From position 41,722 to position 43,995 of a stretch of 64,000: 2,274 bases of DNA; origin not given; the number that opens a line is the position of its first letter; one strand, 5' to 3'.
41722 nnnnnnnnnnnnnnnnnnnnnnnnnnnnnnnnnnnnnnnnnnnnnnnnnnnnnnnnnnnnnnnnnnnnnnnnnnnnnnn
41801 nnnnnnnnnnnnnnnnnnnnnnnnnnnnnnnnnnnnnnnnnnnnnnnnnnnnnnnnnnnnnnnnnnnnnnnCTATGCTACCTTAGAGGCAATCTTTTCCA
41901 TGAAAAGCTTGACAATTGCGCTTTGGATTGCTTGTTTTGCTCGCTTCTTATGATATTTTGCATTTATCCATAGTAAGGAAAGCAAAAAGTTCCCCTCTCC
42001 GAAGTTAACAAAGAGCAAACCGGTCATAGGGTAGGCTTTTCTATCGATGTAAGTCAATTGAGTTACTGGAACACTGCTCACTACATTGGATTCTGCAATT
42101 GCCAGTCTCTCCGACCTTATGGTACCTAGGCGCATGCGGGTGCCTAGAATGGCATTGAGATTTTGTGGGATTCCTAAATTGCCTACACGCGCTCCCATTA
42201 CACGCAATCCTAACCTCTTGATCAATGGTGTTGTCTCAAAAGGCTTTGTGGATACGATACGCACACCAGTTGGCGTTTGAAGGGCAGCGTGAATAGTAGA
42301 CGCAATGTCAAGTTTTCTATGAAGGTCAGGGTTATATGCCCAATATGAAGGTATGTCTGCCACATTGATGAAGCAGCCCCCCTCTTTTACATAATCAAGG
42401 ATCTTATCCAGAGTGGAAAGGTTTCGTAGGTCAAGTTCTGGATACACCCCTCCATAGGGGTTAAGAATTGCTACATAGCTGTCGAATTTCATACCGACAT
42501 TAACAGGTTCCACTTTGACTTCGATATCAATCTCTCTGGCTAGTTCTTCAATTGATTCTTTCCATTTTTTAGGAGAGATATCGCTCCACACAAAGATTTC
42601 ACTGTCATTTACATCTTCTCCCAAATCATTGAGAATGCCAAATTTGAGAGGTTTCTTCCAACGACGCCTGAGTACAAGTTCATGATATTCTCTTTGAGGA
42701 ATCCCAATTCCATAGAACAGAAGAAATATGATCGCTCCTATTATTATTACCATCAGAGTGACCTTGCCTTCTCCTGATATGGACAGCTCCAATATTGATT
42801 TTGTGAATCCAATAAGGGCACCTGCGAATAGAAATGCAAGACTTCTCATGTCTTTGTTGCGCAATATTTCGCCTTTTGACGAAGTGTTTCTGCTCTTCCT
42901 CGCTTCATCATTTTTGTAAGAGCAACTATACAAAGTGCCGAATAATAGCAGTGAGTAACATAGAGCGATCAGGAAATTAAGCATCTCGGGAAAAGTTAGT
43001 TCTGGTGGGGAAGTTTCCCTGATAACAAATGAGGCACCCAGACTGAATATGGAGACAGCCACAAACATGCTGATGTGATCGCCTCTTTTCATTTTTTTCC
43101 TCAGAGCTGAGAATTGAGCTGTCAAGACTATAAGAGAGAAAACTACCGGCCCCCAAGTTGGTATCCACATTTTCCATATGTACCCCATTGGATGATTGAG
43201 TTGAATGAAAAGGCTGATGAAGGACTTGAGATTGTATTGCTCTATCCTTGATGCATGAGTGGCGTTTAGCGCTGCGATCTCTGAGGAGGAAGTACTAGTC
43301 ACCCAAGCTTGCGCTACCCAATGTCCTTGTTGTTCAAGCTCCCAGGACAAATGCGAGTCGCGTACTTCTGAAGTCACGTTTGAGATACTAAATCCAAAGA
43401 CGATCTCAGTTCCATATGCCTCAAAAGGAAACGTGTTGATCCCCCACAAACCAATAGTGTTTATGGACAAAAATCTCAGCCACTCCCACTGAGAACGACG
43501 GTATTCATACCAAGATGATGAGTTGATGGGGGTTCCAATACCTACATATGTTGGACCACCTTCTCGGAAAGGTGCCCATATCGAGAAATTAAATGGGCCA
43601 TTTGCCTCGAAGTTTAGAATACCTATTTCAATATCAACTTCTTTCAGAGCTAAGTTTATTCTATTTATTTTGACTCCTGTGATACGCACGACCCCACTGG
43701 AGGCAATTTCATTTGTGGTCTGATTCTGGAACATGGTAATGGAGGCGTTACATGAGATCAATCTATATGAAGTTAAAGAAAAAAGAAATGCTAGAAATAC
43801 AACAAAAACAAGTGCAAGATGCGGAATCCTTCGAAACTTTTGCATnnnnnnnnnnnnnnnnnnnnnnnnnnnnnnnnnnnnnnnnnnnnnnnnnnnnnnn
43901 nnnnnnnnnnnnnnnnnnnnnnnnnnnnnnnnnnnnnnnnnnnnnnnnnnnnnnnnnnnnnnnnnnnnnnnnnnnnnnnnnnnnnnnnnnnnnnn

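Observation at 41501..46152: tRNA-Ile islet: DNA glycosylase between two membrane proteins sharing a GATase-like domain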

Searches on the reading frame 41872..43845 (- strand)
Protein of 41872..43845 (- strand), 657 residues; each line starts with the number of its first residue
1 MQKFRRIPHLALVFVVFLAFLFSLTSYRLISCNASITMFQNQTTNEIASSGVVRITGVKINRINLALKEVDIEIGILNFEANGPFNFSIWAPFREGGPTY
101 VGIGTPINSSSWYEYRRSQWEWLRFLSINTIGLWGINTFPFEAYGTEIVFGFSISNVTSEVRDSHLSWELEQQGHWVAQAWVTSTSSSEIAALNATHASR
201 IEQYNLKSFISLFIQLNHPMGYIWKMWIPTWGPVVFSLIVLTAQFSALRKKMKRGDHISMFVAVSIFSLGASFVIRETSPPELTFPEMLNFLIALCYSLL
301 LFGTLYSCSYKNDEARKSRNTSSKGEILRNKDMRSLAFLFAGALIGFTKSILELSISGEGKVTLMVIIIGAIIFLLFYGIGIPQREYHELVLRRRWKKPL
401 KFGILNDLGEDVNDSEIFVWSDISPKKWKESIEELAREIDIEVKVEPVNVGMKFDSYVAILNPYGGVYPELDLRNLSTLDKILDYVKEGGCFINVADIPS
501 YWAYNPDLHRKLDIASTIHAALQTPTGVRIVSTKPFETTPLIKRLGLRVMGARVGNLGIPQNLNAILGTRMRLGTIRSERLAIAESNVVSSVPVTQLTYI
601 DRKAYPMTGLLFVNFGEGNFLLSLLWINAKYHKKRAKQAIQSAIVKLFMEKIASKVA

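Call 9: search_protein_families(library=pfam, proteins=[window:41872-43845:-], max_evalue=0.1)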
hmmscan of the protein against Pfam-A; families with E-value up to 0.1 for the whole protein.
window:41872-43845:- (657 aa): 0 families

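Call 10: search_protein_families(library=ncbifam, proteins=[window:41872-43845:-], max_evalue=0.1)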
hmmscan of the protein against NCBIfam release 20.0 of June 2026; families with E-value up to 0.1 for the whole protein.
window:41872-43845:- (657 aa): 0 families

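Call 11: search_protein_families(library=padloc, proteins=[window:41872-43845:-], max_evalue=0.1)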
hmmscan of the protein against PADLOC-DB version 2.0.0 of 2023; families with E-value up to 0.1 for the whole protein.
window:41872-43845:- (657 aa): 0 families

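Call 14: find_homologous_proteins(query=window:41872-43845:-, max_evalue=0.001)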
Query window:41872-43845:- (657 aa): 21 proteins with E <= 0.001 among 8000 candidates.
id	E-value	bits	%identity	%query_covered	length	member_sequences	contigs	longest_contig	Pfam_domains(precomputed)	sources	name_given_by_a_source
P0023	0.0e+0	1400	100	94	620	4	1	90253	-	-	-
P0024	0.0e+0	1238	83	100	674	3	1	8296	-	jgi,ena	-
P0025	1.6e-264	898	63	100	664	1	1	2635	-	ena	-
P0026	5.2e-264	896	62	100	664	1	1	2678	-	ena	-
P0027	1.1e-211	723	63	79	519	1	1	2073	-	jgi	-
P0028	3.6e-195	668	64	73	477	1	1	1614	-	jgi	-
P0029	1.6e-128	448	61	50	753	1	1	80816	-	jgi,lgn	-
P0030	2.0e-113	398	52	56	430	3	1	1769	-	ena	-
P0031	3.7e-113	397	56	50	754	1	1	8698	-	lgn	-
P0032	4.9e-113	397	56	50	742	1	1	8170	-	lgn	-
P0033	2.5e-105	372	54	50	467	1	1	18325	-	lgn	-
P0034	6.7e-103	364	50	52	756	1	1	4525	-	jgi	jgi:hypothetical protein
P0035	7.5e-89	317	46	54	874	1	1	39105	PF24893.1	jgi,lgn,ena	-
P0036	3.3e-88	315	48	49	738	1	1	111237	-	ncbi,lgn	-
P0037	8.6e-58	215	45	41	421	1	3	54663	-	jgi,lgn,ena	-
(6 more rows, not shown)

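Call 21: find_encoding_contigs(protein=P0029, flank=8000, max_places=3)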
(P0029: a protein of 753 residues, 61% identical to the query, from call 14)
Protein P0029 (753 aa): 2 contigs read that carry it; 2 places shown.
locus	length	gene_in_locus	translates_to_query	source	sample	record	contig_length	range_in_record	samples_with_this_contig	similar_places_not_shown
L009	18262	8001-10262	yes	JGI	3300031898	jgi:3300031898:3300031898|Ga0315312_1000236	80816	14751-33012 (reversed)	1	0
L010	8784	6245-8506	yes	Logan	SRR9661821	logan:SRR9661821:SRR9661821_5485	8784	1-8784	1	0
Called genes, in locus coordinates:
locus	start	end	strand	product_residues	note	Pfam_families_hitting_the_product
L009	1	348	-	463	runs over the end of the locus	PF00149:Metallophos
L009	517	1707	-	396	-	PF00589:Phage_integrase, PF13240:Zn_Ribbon_1 (weak)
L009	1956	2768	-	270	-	PF26193:DUF8045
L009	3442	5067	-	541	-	PF27312:BilD_N (weak), PF00899:ThiF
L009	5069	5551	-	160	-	-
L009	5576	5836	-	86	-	-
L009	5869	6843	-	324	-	-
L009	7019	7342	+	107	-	PF01022:HTH_5, PF01047:MarR (weak), PF13601:HTH_34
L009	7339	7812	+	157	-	-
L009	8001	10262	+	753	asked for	-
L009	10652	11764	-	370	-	-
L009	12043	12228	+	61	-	-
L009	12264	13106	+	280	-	-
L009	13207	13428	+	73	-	-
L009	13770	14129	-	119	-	PF04471:Mrr_cat (weak)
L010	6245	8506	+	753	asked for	-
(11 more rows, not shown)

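Call 22: find_encoding_contigs(protein=P0036, flank=8000, max_places=3)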
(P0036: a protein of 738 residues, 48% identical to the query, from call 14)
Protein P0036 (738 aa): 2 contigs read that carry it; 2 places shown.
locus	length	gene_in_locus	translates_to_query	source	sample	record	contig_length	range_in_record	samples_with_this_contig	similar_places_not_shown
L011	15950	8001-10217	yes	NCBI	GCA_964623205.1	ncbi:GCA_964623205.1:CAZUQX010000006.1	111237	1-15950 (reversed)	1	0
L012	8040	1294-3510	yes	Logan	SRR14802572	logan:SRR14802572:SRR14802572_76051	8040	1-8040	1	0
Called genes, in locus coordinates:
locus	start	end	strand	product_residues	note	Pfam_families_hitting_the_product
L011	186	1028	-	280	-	PF21088:MS_channel_1st (weak), PF00924:MS_channel_2nd, PF21082:MS_channel_3rd (faint)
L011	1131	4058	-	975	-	PF00690:Cation_ATPase_N, PF00122:E1-E2_ATPase, PF00702:Hydrolase, PF13246:Cation_ATPase, PF08282:Hydrolase_3 (faint), PF00689:Cation_ATPase_C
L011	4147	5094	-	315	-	PF01699:Na_Ca_ex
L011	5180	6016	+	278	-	PF00924:MS_channel_2nd, PF21082:MS_channel_3rd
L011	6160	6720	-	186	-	PF00352:TBP, PF11858:DUF3378 (weak), PF00352:TBP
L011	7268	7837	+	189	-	-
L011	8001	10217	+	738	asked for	-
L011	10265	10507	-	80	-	PF09851:SHOCT (weak)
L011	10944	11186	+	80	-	-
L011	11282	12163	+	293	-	PF01428:zf-AN1, PF00188:CAP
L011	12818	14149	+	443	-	PF00589:Phage_integrase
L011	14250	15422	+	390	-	PF00108:Thiolase_N, PF00109:ketoacyl-synt (weak), PF22691:Thiolase_C_1, PF02803:Thiolase_C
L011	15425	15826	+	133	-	PF12172:zf-ChsH2, PF01796:OB_ChsH2_C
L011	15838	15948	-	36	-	?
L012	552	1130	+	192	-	-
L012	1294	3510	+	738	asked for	-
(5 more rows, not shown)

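Call 30: search_solved_structures(query=A2, max_evalue=10, show_alignments=2)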
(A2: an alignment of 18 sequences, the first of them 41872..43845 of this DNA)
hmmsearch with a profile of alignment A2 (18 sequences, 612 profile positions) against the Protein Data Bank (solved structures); distinct sequences matched with E-value up to 10: 0.

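Call 52: find_encoding_contigs(protein=P0024, flank=8000, max_places=3)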
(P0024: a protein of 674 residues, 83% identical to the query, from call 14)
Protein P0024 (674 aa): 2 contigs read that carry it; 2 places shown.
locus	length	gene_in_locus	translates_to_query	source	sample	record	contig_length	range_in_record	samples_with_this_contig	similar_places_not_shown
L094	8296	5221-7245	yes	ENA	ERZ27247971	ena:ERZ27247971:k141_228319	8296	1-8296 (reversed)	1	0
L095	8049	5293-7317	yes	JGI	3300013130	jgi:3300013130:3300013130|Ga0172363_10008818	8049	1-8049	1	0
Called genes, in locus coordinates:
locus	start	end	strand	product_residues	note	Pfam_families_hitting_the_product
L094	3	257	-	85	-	?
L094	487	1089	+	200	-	PF17278:DUF5343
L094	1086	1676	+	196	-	PF18731:HEPN_Swt1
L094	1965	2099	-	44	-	-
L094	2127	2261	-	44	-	-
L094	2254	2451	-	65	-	-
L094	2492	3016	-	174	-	-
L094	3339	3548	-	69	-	-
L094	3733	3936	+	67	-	-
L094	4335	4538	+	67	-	PF05866:RusA (weak)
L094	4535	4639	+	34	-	-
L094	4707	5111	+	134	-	-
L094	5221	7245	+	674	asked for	-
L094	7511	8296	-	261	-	?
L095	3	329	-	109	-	?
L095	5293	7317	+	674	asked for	-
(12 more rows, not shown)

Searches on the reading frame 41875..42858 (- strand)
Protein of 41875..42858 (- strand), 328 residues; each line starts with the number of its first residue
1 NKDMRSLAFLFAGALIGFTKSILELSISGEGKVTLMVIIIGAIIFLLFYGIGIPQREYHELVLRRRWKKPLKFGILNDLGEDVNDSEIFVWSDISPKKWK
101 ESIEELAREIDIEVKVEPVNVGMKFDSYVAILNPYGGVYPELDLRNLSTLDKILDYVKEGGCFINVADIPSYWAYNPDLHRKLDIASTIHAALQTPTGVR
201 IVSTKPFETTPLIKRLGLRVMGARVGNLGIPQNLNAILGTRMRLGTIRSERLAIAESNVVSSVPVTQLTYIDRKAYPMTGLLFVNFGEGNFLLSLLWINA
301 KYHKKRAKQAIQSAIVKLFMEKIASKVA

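Call 45: predict_structure(alignment_id=A4)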
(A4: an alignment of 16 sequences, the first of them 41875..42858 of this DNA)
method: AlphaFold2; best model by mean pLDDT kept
length: 328 residues; sequences in the alignment: 16
mean_pLDDT: 82.6   pTM: 0.77
mean pLDDT of the five models: 82.6, 82.2, 80.8, 80.4, 79.2
residues with pLDDT >= 90: 96; 70-90: 190; 50-70: 38; < 50: 4
segments of 3 or more residues with pLDDT < 50: 173-175
pLDDT, mean of each block of 10 residues (from residue 1): 76 85 83 87 87 75 74 86 64 87 93 90 81 75 68 89 80 53 67 78 79 87 83 90 86 91 91 90 93 90 90 94 83
secondary structure, 60 per line:
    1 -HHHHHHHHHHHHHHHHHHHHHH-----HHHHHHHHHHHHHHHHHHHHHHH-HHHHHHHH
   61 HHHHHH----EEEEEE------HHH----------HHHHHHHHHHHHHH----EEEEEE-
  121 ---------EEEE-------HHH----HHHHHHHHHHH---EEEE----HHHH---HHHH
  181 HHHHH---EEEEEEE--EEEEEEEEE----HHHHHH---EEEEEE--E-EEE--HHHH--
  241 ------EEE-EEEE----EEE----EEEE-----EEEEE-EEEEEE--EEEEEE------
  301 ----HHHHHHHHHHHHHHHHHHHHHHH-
elements in order: H2-23 H29-51 H53-66 E71-76 H96-109 E114-119 E130-133 H148-158 E162-165 H170-173 H177-185 E189-195 E198-206 H211-216 E220-225 E230-232 H235-238 E247-249 E251-254 E259-261 E266-269 E275-279 E281-286 E289-294 H305-327

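Call 51: fold_search(model_id=the predicted structure, library=pdb)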
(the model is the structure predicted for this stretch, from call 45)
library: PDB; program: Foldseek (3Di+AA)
matches with E <= 10: 629; with E <= 0.001: 8
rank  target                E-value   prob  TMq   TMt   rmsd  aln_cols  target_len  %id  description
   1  7bob_A                7.5e-06  1.00  0.33  0.21  14.0       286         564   13  Exo-beta-1,4-mannosidase Op5Man5 from Opitutaceae bacterium strain TAV5 (released 2021-07-14)
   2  7bob_B                8.0e-06  1.00  0.33  0.21  14.4       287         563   12  Exo-beta-1,4-mannosidase Op5Man5 from Opitutaceae bacterium strain TAV5 (released 2021-07-14)
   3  5xb7_C                3.9e-05  1.00  0.28  0.15  10.7       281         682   13  GH42 alpha-L-arabinopyranosidase from Bifidobacterium animalis subsp. lactis Bl-04 (released 2017-11-01)
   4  7bob_C                4.3e-05  1.00  0.32  0.21  14.5       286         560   12  Exo-beta-1,4-mannosidase Op5Man5 from Opitutaceae bacterium strain TAV5 (released 2021-07-14)
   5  5xb7_E                4.9e-05  1.00  0.26  0.14  10.5       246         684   14  GH42 alpha-L-arabinopyranosidase from Bifidobacterium animalis subsp. lactis Bl-04 (released 2017-11-01)
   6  8ibr                  6.8e-04  1.00  0.31  0.17  10.3       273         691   11  Crystal structure of GH42 beta-galactosidase BiBga42A from Bifidobacterium longum subspecies infantis in complex with gl (released 2023-06-07)
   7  2gk3_A                8.1e-04  0.99  0.34  0.43  11.4       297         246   11  Cytoplasmic Protein STM3548 from Salmonella typhimurium (released 2006-05-02)
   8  2gk3_E                9.7e-04  0.99  0.33  0.42  11.1       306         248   11  Cytoplasmic Protein STM3548 from Salmonella typhimurium (released 2006-05-02)
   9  3soz_A                1.3e-03  0.98  0.29  0.37   9.7       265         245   12  Cytoplasmic Protein STM1381 from Salmonella typhimurium LT2 (released 2011-08-03)
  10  3r75_B                1.4e-03  0.75  0.21  0.13  22.4       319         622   12  Crystal structure of 2-amino-2-desoxyisochorismate synthase (ADIC) synthase PhzE from Burkholderia lata 383 in complex (released 2011-03-30)
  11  6t5o_FFF              1.6e-03  0.93  0.28  0.17  16.1       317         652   10  Bacteroides salyersiae GH164 beta-mannosidase (released 2020-01-01)
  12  6t7g_CCC              1.6e-03  0.92  0.28  0.16  16.2       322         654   10  Bacteroides salyersiae GH164 beta-mannosidase in complex with mannoimidazole (released 2019-12-25)
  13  6t7g_BBB              1.7e-03  0.94  0.29  0.17  15.8       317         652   10  Bacteroides salyersiae GH164 beta-mannosidase in complex with mannoimidazole (released 2019-12-25)
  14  8ibs_A                2.2e-03  0.99  0.33  0.18   8.9       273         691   11  Crystal structure of GH42 beta-galactosidase BiBga42A from Bifidobacterium longum subspecies infantis E160A/E318A muta (released 2023-06-07)
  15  6t5o_AAA              2.2e-03  0.93  0.29  0.17  15.5       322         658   10  Bacteroides salyersiae GH164 beta-mannosidase (released 2020-01-01)
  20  1t0b_A                3.3e-03  0.95  0.29  0.37  12.2       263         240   10  Structure of ThuA-like protein from Bacillus stearothermophilus (released 2004-08-03)
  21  1t0b_F                3.7e-03  0.89  0.28  0.35  12.3       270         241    9  Structure of ThuA-like protein from Bacillus stearothermophilus (released 2004-08-03)
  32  1t0b_G                5.6e-03  0.82  0.27  0.33  12.5       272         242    8  Structure of ThuA-like protein from Bacillus stearothermophilus (released 2004-08-03)
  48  1gpw_D                1.0e-02  0.84  0.29  0.41   9.2       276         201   10  Structural evidence for ammonia tunneling across the (beta/alpha)8 barrel of the imidazole glycerol phosphate synthase (released 2002-02-10)
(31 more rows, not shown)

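Call 57: find_related_loci(query=A4, collection=viral_contigs, flank=8000)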
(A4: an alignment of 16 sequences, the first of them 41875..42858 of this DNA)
Query A4 (328 aa) in viral_contigs; peptide patterns used: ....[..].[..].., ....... (x = any residue, [..] = any of these).
33 stretches matched a pattern, but none encodes a relative of the query by tblastn (E <= 1e-3).

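Call 101: search_dna_similar(query=window:41875-42858:-, collection=plasmids, mode=protein, max_evalue=0.001, max_rows=10)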
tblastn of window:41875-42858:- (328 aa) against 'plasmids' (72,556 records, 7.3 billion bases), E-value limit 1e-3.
Records with a match: 1; places in all: 1; records where one place covers at least 80% of the query: 0.
Best place of each record, by identity: <60% 1.
By first word of the organism name: Saccharolobus 1.
By predicted mobility (MOB-suite, as given by PLSDB): non-mobilizable 1.
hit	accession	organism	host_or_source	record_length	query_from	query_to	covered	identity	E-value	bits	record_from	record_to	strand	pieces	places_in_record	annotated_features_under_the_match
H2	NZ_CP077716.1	Saccharolobus shibatae B12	cell culture,hot spring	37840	131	177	14%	57.4%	4e-10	69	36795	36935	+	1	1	hypothetical protein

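Call 102: get_annotated_region(hit=H2, flank=3000)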
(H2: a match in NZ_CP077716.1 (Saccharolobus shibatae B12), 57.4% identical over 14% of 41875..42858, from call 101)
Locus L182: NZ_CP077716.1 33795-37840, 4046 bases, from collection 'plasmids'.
description: Saccharolobus shibatae B12 plasmid pB12E5, complete sequence
organism: Saccharolobus shibatae B12 (NCBI taxid 523848)
taxonomy: Archaea; Thermoproteota; Thermoprotei; Sulfolobales; Sulfolobaceae; Saccharolobus; Saccharolobus shibatae; Saccharolobus shibatae B12
host: -; source: cell culture,hot spring; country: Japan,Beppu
typing (MOB-suite, as given by PLSDB): non-mobilizable
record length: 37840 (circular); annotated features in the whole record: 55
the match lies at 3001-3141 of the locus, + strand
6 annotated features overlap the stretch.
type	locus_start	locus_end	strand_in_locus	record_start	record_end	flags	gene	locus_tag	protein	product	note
CDS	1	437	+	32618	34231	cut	-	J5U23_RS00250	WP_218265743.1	helicase C-terminal domain-containing protein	GO:0006139 - nucleobase-containing compound metabolic process [Evidence IEA]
CDS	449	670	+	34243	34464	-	-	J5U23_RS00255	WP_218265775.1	hypothetical protein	-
CDS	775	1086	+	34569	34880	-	-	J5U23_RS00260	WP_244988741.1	type II toxin-antitoxin system RelE/ParE family toxin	GO:0030541 - plasmid partitioning [Evidence IEA]; GO:0051290 - protein heterotetramerization [Evidence IEA]; GO:0009432 ...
CDS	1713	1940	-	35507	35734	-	-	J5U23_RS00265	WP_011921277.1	hypothetical protein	-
CDS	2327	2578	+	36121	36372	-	-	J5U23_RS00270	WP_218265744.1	plasmid regulator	-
CDS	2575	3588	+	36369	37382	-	-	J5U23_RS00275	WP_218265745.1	hypothetical protein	-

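Call 106: search_protein_families(library=pfam, proteins=[L182:2575-3588:+], max_evalue=0.01)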
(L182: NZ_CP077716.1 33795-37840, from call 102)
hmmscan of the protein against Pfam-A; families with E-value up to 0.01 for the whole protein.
L182:2575-3588:+ (337 aa): 0 families
